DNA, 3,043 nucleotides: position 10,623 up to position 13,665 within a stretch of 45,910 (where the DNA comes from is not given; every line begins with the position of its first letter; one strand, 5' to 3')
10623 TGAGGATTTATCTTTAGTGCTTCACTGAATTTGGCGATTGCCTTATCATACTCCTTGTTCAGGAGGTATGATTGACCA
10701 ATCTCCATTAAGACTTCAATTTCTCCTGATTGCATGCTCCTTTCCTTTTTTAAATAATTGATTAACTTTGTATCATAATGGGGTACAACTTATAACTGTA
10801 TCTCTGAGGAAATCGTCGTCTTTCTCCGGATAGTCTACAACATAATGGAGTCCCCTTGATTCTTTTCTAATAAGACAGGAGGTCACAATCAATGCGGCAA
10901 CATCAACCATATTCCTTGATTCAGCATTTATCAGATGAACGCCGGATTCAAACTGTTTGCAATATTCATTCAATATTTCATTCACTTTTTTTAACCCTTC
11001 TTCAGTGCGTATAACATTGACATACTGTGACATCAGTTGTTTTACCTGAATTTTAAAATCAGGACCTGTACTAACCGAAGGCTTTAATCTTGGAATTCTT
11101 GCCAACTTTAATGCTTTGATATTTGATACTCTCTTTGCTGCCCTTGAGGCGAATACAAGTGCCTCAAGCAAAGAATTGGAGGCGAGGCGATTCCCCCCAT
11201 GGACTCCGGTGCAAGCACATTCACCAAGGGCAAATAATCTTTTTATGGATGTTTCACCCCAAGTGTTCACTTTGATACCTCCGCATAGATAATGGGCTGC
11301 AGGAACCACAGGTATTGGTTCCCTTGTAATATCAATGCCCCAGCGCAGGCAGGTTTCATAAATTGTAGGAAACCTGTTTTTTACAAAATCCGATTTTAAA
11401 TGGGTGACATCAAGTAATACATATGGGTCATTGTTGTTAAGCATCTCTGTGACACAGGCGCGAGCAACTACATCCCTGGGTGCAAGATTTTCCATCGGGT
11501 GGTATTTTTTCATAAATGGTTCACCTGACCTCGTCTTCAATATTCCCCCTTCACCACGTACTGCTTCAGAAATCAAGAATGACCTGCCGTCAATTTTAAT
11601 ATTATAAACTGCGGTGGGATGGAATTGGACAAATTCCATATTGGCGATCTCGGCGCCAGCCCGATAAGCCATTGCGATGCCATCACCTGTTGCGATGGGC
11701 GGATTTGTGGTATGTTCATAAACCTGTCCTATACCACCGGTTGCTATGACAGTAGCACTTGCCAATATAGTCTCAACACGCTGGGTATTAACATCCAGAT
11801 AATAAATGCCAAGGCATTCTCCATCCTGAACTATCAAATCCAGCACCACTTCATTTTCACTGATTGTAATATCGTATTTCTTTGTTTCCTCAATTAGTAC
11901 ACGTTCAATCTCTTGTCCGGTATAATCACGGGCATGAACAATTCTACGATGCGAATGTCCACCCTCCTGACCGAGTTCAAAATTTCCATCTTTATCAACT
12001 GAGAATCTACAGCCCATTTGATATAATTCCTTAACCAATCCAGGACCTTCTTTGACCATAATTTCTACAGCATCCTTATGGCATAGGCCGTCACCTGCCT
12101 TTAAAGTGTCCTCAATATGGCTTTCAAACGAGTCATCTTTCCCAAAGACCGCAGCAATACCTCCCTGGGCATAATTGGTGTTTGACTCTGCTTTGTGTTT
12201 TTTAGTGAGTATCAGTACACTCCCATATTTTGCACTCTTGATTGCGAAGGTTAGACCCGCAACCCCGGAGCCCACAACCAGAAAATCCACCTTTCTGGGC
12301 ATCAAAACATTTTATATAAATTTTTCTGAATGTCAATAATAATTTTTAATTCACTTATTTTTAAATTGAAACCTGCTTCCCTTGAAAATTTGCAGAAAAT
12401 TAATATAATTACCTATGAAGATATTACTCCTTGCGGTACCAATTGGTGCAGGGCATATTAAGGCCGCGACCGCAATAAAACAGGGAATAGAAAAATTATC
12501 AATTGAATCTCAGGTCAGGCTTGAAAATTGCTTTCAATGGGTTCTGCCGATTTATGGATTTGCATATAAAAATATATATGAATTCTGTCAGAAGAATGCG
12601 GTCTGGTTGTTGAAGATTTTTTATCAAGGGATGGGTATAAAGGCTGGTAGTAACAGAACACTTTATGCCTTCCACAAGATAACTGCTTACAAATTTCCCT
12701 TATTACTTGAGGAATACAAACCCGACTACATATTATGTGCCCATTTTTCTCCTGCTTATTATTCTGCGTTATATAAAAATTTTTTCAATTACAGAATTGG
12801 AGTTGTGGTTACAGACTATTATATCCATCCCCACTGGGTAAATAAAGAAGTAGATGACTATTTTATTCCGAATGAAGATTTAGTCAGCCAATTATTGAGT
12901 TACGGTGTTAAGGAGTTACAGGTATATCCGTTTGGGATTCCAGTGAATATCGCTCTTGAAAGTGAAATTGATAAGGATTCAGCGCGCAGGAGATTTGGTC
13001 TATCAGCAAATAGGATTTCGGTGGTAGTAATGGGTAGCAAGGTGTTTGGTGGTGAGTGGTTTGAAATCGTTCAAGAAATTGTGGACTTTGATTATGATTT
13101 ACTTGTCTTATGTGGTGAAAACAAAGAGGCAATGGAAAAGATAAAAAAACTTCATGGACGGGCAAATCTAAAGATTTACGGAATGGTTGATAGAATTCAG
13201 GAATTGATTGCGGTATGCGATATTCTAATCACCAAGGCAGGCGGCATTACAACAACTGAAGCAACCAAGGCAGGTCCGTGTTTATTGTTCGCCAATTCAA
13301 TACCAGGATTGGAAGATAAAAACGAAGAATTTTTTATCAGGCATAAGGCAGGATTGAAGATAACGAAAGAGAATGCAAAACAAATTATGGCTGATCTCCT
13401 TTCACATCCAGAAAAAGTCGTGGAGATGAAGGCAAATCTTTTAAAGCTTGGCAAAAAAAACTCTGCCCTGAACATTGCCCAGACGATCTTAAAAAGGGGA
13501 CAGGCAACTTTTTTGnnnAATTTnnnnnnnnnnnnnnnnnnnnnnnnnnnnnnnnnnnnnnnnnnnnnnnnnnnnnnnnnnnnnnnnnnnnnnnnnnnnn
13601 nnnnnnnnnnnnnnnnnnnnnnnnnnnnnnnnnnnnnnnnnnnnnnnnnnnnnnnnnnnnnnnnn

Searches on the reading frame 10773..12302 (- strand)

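Call 7: search_protein_families(library=pfam, proteins=[window:10773-12302:-], max_evalue=0.00001)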
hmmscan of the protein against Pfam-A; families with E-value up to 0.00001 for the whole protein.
window:10773-12302:- (509 aa): 4 families
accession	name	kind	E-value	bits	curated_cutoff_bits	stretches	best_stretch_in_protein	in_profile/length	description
PF00890.30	FAD_binding_2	-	9.1e-103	345.1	20.4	1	6-378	1-414/414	FAD binding domain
PF02910.25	Succ_DH_flav_C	-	3.6e-13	50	20.8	1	420-504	4-100/130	Fumarate reductase flavoprotein C-term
PF07992.20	Pyr_redox_2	-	3.2e-08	33.8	26.1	0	341-376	255-286/291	Pyridine nucleotide-disulphide oxidoreductase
PF03486.20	HI0933_like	-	1e-07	32.1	50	0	122-371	101-229/244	HI0933-like protein Rossmann domain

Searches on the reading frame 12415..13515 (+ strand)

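Call 7: search_protein_families(library=pfam, proteins=[window:12415-13515:+], max_evalue=0.00001)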
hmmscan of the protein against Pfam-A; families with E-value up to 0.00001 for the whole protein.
window:12415-13515:+ (367 aa): 3 families
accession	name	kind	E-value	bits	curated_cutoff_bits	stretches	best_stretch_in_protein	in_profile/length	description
PF06925.17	MGDG_synth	-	3.8e-27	95.9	25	1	14-177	1-169/169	Monogalactosyldiacylglycerol (MGDG) synthase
PF04101.22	Glyco_tran_28_C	-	3.5e-07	30.8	22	1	226-350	30-158/166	Glycosyltransferase family 28 C-terminal domain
PF00534.26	Glycos_transf_1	-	2.9e-06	27.4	26.4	0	230-329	50-156/172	Glycosyl transferases group 1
